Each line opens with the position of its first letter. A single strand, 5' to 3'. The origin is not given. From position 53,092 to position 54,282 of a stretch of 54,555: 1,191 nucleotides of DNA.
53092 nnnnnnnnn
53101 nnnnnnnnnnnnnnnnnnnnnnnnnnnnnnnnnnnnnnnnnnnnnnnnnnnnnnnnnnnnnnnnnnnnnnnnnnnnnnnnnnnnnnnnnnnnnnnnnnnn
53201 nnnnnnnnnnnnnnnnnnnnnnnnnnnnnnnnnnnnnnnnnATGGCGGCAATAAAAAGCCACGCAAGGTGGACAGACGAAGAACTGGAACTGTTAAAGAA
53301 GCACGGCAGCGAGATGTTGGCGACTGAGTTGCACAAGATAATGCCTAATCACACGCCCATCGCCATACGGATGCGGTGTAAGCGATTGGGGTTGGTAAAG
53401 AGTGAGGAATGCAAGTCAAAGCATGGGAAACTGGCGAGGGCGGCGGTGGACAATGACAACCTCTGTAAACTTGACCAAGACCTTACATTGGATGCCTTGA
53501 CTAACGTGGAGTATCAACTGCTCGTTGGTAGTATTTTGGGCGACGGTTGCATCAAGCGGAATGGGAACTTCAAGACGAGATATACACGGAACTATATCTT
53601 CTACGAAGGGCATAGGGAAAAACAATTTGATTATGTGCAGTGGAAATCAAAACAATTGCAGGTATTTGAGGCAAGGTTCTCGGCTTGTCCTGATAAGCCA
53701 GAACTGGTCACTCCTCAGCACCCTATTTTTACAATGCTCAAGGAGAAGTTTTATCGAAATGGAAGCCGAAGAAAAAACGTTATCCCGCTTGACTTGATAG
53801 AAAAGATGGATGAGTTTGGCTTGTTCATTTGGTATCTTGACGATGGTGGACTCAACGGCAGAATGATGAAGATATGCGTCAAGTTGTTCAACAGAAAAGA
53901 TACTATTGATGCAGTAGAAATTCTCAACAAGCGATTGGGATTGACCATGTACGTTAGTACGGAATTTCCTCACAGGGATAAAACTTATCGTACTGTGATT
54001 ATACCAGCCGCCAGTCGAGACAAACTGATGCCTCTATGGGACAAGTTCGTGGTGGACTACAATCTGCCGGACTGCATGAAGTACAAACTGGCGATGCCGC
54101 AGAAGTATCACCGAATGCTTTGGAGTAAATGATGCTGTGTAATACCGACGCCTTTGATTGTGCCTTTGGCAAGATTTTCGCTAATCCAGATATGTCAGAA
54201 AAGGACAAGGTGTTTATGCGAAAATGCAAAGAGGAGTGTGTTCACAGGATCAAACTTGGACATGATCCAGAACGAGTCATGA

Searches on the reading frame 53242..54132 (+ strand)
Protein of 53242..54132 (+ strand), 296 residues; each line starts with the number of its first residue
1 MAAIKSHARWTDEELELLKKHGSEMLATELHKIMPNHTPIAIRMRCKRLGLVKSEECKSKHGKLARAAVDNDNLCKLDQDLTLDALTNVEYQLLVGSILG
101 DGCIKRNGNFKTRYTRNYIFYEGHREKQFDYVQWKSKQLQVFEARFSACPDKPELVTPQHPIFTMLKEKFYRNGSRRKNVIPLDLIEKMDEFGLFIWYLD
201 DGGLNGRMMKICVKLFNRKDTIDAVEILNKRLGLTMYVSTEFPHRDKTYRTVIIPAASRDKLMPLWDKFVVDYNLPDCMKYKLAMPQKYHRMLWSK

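Call 14: find_encoding_contigs(protein=window:53242-54132:+, flank=10000, max_places=6)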
Protein window:53242-54132:+ (296 aa): 2 contigs read that carry it; 2 places shown.
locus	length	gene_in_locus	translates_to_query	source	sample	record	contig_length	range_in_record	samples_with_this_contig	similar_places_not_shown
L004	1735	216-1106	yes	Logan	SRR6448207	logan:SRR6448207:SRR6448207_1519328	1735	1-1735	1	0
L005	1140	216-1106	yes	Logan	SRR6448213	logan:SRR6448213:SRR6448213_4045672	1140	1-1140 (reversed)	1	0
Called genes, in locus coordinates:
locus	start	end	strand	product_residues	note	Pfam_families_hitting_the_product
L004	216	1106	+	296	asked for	PF03161:LAGLIDADG_2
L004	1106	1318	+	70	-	-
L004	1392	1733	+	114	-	?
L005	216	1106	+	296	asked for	PF03161:LAGLIDADG_2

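Call 106: search_protein_families(library=pfam, proteins=[window:53242-54132:+], max_evalue=0.01)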
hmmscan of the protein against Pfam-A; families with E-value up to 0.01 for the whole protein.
window:53242-54132:+ (296 aa): 1 family
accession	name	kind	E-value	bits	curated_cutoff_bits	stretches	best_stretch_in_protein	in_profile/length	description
PF03161.18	LAGLIDADG_2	-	5.1e-18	66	25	1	92-239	2-150/168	LAGLIDADG DNA endonuclease family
